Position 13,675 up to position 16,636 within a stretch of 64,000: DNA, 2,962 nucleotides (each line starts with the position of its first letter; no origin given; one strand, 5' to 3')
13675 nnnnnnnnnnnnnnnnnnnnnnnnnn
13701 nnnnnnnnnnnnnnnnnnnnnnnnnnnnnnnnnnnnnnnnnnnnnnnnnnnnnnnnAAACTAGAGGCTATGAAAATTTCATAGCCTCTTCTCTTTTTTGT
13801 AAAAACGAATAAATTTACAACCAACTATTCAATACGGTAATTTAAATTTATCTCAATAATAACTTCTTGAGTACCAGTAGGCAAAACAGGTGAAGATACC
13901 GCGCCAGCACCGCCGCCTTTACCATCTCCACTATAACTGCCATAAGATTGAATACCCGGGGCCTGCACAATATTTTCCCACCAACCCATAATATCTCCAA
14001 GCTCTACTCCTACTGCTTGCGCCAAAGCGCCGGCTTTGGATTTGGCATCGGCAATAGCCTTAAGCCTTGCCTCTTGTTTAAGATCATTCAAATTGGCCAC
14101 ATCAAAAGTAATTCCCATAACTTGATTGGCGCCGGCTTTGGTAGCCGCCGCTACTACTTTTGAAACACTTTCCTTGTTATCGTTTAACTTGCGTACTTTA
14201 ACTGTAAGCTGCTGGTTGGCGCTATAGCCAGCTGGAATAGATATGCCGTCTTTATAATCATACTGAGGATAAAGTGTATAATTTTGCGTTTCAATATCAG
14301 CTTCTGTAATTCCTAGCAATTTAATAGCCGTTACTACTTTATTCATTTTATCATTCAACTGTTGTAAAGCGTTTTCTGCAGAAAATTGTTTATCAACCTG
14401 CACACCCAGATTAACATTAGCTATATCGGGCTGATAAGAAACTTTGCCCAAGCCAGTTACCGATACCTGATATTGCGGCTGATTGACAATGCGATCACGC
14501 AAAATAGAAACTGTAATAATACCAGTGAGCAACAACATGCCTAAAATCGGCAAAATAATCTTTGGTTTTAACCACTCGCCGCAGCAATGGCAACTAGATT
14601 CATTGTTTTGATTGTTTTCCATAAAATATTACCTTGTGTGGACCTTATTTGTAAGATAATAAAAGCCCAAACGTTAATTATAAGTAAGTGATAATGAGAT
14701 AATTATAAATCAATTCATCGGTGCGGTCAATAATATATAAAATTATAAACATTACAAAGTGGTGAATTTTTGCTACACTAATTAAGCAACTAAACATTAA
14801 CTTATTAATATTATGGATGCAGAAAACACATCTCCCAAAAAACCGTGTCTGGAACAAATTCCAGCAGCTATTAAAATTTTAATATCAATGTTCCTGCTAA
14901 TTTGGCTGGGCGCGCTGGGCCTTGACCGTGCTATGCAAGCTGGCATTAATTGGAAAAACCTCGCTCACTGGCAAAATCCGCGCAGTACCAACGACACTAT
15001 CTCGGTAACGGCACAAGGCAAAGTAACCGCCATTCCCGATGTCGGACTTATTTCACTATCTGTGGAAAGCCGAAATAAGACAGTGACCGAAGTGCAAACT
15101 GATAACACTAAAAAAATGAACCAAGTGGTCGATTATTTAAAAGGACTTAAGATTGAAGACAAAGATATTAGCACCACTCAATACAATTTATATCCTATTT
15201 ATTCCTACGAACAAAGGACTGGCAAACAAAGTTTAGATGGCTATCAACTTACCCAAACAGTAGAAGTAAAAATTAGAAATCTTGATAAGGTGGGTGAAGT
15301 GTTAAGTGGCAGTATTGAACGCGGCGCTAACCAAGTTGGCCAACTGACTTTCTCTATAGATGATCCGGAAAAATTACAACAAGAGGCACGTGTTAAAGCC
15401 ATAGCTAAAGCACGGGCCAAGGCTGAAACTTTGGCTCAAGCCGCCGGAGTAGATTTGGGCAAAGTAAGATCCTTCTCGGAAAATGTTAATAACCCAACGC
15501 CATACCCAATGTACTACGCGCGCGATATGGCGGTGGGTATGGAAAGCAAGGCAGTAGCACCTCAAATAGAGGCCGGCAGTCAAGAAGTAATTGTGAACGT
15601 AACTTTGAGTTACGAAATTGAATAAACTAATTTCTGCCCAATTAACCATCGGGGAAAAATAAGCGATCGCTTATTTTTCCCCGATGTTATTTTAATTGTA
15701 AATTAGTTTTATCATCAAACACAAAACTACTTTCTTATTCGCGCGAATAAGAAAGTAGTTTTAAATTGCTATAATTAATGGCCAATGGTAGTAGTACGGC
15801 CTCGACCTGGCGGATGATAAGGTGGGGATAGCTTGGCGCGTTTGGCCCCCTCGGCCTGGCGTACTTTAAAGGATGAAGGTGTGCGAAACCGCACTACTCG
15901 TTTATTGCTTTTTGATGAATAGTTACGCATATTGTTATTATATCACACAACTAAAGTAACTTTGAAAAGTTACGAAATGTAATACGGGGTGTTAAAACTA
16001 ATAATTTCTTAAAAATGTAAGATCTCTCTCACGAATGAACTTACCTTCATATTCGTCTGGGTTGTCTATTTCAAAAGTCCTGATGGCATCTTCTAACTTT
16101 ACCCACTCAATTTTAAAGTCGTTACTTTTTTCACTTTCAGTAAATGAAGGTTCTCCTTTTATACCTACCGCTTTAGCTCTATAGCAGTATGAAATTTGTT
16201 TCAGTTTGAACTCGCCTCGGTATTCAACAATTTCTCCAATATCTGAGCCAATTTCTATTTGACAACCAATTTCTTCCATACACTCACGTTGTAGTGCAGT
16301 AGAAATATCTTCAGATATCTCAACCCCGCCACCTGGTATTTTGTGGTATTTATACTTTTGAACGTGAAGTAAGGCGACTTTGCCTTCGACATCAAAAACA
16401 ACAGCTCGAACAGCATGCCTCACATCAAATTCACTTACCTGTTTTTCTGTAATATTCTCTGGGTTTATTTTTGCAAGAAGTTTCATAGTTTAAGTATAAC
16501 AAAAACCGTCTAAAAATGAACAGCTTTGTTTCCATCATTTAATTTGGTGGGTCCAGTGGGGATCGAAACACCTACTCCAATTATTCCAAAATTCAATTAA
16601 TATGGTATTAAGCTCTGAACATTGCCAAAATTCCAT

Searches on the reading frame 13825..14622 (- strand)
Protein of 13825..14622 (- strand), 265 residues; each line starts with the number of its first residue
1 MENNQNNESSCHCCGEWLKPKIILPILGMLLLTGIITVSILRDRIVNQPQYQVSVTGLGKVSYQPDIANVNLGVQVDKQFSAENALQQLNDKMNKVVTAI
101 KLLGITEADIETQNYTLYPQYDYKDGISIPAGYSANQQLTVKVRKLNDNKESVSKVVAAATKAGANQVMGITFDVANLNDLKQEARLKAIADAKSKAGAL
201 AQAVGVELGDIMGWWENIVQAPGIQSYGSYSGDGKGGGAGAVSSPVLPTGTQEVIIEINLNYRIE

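Call 56: search_protein_families(library=ncbifam, proteins=[window:13825-14622:-], max_evalue=0.00001)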
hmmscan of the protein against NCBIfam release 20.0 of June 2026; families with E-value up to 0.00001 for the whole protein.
window:13825-14622:- (265 aa): 1 family
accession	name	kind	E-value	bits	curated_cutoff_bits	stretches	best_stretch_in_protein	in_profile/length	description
NF008299.0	PRK11087.1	equivalog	2.2e-30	105.8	249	1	41-211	22-186/238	oxidative stress defense protein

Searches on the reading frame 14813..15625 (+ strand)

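Call 56: search_protein_families(library=ncbifam, proteins=[window:14813-15625:+], max_evalue=0.00001)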
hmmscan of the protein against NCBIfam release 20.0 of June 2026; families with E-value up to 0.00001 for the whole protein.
window:14813-15625:+ (270 aa): 1 family
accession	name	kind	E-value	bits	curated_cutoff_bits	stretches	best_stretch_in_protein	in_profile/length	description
NF008299.0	PRK11087.1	equivalog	7.5e-33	113.9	249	1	60-247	29-214/238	oxidative stress defense protein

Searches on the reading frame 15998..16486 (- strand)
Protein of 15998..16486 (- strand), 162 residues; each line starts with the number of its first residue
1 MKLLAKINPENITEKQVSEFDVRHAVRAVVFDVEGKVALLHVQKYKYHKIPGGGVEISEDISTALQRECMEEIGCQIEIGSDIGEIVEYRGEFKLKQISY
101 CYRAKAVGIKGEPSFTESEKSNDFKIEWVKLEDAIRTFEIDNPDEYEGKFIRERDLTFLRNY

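Call 56: search_protein_families(library=ncbifam, proteins=[window:15998-16486:-], max_evalue=0.00001)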
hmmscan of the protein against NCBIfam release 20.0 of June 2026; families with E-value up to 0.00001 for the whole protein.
window:15998-16486:- (162 aa): 1 family
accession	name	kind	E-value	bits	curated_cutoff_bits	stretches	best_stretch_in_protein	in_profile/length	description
NF052459.1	OxoGTPPhMutT1Mycb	equivalog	1.9e-07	30.5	475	1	34-141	17-116/292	8-oxo-(d)GTP phosphatase MutT1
